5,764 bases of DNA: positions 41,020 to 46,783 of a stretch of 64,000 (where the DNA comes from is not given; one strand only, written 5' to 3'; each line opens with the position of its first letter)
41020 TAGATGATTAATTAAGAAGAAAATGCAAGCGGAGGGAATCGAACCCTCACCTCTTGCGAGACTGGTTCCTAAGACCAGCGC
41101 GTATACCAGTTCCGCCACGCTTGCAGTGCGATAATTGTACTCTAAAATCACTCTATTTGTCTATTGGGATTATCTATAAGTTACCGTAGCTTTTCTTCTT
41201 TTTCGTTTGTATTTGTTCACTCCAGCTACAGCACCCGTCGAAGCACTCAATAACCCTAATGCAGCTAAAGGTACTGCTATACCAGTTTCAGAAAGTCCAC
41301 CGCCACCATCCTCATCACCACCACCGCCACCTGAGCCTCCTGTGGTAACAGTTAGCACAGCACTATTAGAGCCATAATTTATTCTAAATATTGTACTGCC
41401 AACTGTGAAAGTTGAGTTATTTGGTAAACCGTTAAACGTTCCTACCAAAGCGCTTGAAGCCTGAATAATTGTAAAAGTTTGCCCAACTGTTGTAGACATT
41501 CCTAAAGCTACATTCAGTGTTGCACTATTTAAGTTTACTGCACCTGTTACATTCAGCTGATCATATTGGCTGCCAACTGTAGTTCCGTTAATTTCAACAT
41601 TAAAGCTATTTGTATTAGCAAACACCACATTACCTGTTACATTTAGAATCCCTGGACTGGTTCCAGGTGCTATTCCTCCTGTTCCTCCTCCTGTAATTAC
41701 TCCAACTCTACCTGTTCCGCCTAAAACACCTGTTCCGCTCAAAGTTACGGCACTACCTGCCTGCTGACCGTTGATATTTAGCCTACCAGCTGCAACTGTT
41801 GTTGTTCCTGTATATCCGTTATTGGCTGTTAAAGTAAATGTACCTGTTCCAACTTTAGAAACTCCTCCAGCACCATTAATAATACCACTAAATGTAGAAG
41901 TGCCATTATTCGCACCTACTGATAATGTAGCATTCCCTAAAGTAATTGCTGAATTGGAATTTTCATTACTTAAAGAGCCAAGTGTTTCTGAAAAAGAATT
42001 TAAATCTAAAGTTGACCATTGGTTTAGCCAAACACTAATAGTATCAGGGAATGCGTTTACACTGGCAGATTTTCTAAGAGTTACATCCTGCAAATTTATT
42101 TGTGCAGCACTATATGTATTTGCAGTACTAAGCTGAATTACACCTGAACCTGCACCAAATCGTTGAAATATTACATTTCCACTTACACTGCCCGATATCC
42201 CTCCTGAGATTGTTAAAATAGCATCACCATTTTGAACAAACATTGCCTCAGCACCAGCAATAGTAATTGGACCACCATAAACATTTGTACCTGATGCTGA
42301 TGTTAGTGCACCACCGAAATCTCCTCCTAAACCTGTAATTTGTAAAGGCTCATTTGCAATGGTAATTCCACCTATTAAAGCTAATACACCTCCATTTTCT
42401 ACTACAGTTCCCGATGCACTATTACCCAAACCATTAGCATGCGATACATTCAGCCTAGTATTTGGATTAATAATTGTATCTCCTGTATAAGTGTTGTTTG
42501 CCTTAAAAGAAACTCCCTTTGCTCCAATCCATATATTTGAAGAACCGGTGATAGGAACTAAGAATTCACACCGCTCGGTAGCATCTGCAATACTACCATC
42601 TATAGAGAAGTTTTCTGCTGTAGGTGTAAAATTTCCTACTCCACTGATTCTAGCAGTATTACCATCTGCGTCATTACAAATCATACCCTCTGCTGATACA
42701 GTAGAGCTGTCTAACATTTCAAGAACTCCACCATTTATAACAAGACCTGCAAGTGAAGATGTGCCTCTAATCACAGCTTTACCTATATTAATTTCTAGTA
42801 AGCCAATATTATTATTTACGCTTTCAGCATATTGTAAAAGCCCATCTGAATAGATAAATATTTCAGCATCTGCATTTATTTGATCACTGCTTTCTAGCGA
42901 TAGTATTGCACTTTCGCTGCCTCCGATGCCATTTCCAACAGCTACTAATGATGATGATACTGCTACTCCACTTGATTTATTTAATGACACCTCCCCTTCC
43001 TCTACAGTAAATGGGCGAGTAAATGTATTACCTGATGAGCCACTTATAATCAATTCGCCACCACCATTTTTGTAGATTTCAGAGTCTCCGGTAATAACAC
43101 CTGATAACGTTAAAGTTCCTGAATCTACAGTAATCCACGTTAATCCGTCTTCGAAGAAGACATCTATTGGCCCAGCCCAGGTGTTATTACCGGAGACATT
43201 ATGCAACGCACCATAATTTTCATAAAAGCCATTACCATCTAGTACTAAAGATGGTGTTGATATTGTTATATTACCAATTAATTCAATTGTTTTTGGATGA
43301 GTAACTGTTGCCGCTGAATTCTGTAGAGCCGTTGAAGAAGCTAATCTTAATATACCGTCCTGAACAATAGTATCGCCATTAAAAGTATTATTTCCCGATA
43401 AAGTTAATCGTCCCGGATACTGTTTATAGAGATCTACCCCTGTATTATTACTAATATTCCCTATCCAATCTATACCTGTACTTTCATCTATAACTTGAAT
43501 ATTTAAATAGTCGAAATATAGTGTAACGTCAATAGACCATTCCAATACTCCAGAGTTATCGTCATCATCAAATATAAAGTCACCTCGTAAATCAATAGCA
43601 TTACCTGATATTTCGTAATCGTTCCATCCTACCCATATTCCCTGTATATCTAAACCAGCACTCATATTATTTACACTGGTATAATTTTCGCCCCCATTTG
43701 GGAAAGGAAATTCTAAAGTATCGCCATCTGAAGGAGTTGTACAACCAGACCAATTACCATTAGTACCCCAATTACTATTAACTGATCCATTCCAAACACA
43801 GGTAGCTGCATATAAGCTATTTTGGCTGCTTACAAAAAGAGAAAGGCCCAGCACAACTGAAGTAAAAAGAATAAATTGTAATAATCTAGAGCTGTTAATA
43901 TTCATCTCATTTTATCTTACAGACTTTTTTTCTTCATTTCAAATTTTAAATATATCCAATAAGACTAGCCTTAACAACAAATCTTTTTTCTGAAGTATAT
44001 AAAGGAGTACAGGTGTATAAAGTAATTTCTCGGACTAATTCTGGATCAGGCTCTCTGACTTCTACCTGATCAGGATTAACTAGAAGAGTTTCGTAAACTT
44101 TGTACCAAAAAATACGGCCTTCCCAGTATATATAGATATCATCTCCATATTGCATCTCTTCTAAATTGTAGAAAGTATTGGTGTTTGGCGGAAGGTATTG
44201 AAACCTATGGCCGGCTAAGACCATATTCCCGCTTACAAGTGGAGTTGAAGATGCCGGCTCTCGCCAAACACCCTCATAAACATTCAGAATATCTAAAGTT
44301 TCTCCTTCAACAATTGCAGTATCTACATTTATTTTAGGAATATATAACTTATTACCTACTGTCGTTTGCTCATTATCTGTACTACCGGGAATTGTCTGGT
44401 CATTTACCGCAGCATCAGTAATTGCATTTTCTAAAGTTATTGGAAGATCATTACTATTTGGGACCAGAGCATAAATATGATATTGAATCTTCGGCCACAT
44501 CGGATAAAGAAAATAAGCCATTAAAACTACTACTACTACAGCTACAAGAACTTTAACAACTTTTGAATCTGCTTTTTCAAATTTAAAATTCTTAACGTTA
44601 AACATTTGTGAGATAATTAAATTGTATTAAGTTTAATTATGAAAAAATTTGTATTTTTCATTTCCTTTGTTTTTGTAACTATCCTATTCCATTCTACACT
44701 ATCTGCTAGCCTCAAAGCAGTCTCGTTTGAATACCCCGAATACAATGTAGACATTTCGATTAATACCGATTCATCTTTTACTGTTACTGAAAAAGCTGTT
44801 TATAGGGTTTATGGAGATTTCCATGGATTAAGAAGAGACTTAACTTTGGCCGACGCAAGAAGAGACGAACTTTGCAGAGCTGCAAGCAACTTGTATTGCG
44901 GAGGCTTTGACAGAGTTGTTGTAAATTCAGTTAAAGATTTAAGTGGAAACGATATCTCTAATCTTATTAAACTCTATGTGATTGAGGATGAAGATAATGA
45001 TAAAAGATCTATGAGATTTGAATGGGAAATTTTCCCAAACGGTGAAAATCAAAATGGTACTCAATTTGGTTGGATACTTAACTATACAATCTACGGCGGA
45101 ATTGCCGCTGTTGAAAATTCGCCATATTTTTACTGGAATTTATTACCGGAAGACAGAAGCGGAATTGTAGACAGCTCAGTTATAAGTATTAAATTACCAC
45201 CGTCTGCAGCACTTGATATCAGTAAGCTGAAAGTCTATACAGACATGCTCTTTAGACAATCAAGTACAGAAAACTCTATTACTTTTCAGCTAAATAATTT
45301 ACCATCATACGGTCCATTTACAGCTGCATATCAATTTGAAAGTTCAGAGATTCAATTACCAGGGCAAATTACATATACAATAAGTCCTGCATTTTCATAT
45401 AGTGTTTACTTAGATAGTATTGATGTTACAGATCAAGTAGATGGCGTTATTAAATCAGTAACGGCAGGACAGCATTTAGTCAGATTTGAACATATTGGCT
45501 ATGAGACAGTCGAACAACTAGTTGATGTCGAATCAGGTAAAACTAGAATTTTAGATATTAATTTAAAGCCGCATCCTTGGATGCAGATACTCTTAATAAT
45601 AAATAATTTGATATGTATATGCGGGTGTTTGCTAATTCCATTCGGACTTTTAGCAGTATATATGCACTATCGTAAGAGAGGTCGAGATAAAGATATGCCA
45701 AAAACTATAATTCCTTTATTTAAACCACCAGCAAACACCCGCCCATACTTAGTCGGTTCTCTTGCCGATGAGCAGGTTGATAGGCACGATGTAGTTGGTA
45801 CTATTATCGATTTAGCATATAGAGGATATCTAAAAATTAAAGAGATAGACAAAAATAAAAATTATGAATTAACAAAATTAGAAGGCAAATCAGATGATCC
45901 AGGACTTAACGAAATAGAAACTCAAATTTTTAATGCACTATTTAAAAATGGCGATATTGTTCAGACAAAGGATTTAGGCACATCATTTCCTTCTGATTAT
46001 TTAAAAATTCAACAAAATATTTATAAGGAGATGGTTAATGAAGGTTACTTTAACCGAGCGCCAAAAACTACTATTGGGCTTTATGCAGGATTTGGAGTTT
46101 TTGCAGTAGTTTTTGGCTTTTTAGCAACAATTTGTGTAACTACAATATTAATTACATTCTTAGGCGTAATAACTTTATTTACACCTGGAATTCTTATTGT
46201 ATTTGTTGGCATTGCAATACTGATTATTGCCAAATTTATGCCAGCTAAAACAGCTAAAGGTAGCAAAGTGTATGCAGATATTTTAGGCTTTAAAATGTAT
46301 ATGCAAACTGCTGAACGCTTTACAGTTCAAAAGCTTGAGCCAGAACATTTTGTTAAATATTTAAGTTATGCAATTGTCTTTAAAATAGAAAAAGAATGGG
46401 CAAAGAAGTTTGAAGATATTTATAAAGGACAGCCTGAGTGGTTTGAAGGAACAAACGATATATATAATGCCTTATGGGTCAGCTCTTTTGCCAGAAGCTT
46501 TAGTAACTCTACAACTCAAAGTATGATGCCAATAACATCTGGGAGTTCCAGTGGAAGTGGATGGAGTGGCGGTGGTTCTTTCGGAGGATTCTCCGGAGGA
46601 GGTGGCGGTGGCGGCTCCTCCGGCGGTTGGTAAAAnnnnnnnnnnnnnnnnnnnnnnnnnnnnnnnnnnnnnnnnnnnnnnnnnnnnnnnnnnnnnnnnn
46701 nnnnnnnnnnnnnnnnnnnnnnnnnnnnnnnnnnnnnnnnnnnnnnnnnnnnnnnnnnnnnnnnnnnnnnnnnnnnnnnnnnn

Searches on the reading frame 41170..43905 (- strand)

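Call 33: search_protein_families(library=pfam, proteins=[window:41170-43905:-], max_evalue=0.00001)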
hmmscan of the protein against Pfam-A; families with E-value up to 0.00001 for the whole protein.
window:41170-43905:- (911 aa): 1 family
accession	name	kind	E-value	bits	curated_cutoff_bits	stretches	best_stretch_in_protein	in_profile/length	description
PF12951.13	PATR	-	2.2e-15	56.8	27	2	684-711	3-30/30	Passenger-associated-transport-repeat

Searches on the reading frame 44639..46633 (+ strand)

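Call 33: search_protein_families(library=pfam, proteins=[window:44639-46633:+], max_evalue=0.00001)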
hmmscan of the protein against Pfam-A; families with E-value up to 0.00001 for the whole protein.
window:44639-46633:+ (664 aa): 2 families
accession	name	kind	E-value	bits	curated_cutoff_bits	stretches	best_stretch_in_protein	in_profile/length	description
PF20990.2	DUF2207_C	-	2.5e-40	139.2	33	1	362-591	7-247/247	Predicted membrane protein (DUF2207) C-terminal domain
PF09972.14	DUF2207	-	6.6e-14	52.9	24.4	1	33-232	3-171/172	Predicted membrane protein (DUF2207) N-terminal domain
